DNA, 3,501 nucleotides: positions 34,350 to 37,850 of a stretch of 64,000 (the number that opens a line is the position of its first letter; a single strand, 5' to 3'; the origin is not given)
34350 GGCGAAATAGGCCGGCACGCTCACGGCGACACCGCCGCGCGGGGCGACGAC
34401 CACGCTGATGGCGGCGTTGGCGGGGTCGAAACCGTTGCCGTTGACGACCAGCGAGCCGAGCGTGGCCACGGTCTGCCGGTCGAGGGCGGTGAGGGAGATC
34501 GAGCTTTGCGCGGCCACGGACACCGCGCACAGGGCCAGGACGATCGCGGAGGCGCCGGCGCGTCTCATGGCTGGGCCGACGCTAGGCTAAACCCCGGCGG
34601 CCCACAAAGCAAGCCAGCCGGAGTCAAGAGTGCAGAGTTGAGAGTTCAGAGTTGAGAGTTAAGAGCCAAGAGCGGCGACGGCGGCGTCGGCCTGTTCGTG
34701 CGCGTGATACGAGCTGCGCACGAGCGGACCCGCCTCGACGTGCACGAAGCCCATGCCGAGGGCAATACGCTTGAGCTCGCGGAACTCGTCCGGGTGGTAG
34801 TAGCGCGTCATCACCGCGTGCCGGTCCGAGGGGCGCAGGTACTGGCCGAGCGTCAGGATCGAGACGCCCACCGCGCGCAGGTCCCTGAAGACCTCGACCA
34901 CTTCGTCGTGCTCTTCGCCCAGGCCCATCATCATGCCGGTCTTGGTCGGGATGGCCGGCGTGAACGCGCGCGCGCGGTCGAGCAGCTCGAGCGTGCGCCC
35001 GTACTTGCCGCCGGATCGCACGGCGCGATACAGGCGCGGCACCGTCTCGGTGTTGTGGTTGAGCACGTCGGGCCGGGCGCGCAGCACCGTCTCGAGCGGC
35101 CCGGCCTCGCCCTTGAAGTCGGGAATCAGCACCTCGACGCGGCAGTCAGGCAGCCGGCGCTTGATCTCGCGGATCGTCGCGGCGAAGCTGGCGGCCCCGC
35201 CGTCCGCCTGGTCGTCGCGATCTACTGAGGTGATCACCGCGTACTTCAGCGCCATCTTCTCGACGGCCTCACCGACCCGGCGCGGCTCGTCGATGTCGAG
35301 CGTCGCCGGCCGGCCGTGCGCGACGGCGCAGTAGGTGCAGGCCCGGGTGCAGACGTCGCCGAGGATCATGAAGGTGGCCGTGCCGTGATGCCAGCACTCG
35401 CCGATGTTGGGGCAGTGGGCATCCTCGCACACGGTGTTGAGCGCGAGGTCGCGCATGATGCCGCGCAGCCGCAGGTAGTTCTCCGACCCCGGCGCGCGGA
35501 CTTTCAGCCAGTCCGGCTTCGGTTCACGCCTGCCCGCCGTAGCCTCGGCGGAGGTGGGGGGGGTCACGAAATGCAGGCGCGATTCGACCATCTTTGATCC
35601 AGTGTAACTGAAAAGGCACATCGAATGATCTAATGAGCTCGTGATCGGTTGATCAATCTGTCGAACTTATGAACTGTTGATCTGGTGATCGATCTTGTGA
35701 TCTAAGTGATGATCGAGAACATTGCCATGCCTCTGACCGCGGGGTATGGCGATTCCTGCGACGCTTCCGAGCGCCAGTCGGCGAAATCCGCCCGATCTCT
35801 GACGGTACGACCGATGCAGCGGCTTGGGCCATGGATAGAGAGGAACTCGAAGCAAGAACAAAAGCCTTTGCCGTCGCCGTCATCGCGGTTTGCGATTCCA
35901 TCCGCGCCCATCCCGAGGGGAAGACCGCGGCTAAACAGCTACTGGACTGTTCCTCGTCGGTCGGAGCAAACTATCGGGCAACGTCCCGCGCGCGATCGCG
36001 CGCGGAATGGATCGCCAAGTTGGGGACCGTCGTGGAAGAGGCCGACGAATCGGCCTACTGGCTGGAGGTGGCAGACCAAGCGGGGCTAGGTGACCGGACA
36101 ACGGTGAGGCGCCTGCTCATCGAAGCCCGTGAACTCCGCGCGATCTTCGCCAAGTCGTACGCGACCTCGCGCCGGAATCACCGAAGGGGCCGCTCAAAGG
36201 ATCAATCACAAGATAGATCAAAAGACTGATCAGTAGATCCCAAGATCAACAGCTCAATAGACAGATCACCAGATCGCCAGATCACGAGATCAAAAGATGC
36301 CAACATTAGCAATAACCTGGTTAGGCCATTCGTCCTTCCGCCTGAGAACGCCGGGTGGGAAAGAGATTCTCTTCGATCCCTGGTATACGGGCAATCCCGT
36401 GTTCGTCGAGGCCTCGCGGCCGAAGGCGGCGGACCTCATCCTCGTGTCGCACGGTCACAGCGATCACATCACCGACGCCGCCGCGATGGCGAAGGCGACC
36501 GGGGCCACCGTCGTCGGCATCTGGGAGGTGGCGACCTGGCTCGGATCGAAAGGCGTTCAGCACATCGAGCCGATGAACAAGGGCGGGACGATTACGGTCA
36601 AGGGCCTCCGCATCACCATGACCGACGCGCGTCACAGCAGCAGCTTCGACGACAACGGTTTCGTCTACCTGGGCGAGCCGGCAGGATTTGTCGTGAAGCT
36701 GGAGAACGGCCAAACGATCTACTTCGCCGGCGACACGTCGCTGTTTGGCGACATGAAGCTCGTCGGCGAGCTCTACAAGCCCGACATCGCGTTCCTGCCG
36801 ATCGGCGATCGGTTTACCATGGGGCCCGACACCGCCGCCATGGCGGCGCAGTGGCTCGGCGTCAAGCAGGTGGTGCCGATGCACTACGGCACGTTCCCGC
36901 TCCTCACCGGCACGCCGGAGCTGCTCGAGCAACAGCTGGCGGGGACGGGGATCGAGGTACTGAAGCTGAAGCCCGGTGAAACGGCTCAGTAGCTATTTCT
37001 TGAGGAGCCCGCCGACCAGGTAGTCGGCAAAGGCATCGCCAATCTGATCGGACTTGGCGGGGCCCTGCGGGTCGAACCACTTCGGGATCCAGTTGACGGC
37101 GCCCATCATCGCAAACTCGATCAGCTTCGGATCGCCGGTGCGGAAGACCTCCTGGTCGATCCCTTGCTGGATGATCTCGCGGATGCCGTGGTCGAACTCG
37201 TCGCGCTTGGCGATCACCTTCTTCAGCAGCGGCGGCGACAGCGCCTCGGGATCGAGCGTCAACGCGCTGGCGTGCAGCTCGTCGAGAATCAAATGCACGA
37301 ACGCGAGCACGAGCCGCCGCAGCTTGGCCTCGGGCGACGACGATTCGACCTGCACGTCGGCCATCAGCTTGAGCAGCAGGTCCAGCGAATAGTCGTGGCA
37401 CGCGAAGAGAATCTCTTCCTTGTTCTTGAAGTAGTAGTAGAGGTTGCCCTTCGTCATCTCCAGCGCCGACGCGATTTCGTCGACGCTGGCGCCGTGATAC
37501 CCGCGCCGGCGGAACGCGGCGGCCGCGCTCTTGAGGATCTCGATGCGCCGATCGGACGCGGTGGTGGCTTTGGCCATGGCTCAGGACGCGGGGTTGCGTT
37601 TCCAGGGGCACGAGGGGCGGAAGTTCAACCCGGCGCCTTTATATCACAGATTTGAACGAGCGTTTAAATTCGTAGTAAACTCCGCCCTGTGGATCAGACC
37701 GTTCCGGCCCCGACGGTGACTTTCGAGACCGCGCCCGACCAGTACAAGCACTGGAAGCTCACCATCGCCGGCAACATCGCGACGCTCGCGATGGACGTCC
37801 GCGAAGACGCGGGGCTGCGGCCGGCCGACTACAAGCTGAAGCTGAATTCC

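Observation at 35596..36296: Stand-alone Avd-like four-helix-bundle gene bracketed by inverted GATC-rich short-period arrays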

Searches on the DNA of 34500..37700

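Call 64: search_rna_families(source=window, start=34500, end=37700, threshold=evalue, max_evalue=1)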
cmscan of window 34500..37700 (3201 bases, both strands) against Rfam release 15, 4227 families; matches with E-value up to 1: 1.
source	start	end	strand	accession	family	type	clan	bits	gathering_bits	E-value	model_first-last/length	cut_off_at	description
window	35358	35448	+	RF01276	sR53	Gene; snRNA; snoRNA; CD-box;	-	16.9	49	0.95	1-60/60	no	Small nucleolar RNA sR53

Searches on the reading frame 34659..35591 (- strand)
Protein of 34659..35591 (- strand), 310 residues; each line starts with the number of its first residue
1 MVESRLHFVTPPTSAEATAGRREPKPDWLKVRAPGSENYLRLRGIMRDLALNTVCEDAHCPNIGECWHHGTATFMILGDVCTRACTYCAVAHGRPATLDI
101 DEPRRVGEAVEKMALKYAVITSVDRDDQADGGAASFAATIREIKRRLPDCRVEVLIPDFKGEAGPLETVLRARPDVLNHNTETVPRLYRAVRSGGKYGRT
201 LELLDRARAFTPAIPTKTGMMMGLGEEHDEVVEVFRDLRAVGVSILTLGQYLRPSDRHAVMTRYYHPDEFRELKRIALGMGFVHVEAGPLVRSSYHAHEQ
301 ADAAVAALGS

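Call 4: search_protein_families(library=pfam, proteins=[window:34659-35591:-], max_evalue=0.01)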
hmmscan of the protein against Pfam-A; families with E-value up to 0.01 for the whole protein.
window:34659-35591:- (310 aa): 2 families
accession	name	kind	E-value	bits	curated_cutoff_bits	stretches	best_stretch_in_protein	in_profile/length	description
PF04055.27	Radical_SAM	-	1.8e-18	67.7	29.5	1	75-238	1-166/166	Radical SAM superfamily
PF16881.10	LIAS_N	-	8.3e-08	33.1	27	1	20-60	56-96/96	N-terminal domain of lipoyl synthase of Radical_SAM family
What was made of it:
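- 34659..35591 (-): lipA (lipoyl synthase), the left flanking gene. Its start codon is at 35589-35591. Pfam Radical_SAM plus LIAS_N (call 4).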

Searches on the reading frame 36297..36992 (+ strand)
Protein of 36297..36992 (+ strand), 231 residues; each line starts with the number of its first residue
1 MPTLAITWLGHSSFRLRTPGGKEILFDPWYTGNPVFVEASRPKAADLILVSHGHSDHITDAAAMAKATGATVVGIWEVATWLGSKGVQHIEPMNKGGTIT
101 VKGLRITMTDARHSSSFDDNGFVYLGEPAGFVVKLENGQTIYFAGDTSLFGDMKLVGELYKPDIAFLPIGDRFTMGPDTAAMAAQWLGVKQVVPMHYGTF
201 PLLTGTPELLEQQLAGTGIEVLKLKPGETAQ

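Call 4: search_protein_families(library=pfam, proteins=[window:36297-36992:+], max_evalue=0.01)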
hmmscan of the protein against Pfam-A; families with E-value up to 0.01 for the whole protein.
window:36297-36992:+ (231 aa): 3 families
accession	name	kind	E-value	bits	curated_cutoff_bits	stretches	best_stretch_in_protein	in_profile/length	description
PF13483.12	Lactamase_B_3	-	3.7e-27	95.7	24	1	6-196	2-160/160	Beta-lactamase superfamily domain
PF12706.13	Lactamase_B_2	-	5.7e-27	95.1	27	1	24-197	3-200/200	Beta-lactamase superfamily domain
PF00753.33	Lactamase_B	-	1.3e-10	42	22.7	1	7-158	2-161/196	Metallo-beta-lactamase superfamily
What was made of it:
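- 36297..36992 (+): MBL-fold hydrolase, the right flanking gene. It lies immediately downstream of the 4HB cassette in 32 of the 83 related loci that could be scored. Pfam Lactamase_B_2/3 (call 4).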

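Call 44: find_related_loci(query=window:36297-36989:+, collection=metagenome_contigs, flank=2500)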
Query window:36297-36989:+ (231 aa) in metagenome_contigs; peptide patterns used: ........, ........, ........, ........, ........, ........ (x = any residue, [..] = any of these).
599 stretches matched a pattern (row limit reached: there are more); 483 encode a relative of the query (tblastn E <= 1e-3); the best 80 are kept; 80 distinct loci.
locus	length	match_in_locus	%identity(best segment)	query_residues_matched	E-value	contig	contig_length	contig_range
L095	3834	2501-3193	87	1-231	1e-140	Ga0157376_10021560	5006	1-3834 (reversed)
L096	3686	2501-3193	85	1-231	1e-140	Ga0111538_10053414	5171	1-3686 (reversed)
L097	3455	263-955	87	1-231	3e-141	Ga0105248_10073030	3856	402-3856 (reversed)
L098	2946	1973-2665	87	1-231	9e-144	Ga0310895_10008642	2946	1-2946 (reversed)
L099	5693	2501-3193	86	1-231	1e-137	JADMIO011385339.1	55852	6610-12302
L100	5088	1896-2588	87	1-231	5e-138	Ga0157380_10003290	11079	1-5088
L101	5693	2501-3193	85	1-231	2e-137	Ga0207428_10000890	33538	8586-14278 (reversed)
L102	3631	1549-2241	84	1-231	5e-141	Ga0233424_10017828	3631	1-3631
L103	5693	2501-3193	86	1-231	5e-137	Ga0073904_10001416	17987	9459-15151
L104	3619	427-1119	86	1-231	4e-139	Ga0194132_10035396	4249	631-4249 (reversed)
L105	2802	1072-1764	84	1-231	8e-143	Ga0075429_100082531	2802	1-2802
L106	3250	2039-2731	86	1-231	3e-141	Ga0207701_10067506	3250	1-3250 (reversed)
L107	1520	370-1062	86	1-231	7e-148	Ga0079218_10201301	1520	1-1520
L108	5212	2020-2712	85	1-231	3e-136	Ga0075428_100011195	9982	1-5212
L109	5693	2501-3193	86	1-231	8e-136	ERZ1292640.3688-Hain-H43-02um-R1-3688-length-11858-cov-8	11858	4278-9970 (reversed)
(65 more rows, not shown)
